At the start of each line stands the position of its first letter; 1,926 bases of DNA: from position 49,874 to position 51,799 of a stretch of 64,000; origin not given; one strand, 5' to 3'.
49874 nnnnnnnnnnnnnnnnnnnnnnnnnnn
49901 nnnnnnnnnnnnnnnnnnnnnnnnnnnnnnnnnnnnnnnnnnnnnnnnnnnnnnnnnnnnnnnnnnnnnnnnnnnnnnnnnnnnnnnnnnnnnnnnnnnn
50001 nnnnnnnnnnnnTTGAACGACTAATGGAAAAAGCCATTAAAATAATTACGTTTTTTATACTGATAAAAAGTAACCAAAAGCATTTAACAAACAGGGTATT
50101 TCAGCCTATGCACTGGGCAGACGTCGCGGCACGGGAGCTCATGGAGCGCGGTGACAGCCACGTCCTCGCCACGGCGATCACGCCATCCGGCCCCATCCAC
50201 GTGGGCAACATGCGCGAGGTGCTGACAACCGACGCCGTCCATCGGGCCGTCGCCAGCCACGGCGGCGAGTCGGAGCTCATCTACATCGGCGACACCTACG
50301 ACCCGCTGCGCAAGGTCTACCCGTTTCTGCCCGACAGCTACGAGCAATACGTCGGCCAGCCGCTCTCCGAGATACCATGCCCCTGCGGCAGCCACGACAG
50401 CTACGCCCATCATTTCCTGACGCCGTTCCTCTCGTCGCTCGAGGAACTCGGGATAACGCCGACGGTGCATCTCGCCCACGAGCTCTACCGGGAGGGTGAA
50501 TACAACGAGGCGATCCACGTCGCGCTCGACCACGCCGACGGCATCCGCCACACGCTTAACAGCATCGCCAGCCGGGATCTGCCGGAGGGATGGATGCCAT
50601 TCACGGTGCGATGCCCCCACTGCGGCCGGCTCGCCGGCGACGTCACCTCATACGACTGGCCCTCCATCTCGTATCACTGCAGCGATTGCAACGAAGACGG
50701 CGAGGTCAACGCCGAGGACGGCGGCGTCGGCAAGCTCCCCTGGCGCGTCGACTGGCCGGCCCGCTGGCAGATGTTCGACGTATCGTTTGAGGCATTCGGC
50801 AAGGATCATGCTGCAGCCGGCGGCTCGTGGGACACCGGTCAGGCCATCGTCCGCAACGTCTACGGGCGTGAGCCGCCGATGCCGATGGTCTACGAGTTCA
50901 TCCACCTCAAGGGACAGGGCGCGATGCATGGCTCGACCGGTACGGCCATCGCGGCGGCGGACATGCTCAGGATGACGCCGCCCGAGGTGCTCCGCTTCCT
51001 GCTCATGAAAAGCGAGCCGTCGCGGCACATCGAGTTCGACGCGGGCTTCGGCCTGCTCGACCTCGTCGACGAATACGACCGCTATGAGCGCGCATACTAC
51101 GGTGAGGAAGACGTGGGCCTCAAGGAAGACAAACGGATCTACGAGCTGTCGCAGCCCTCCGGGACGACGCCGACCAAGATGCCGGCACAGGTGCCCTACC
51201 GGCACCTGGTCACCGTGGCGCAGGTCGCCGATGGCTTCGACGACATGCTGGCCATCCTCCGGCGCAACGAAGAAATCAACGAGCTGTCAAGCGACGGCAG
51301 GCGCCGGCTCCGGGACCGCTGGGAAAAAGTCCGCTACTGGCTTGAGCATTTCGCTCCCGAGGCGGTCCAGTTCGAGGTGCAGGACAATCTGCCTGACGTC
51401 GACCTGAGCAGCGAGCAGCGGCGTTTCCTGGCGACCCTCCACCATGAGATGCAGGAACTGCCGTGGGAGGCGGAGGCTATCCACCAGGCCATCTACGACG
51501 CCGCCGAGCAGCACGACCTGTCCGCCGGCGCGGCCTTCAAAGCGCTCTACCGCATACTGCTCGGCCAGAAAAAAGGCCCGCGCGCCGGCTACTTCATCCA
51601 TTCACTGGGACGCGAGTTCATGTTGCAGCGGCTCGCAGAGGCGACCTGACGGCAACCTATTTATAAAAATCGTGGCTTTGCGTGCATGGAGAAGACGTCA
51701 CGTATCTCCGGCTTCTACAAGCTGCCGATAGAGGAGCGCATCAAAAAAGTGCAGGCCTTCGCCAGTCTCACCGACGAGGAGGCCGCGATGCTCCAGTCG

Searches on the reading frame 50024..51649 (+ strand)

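Call 29: search_protein_families(library=pfam, proteins=[window:50024-51649:+], max_evalue=0.00001)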
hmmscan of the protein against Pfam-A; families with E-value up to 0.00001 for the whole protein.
window:50024-51649:+ (541 aa): 2 families
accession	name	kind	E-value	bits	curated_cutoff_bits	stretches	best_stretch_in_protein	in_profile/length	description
PF01921.24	tRNA-synt_1f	-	2.5e-118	395.5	27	1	29-378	1-359/360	tRNA synthetases class I (K)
PF19269.4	Anticodon_2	-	1.3e-10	42.3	23.6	1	429-540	30-140/141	Anticodon binding domain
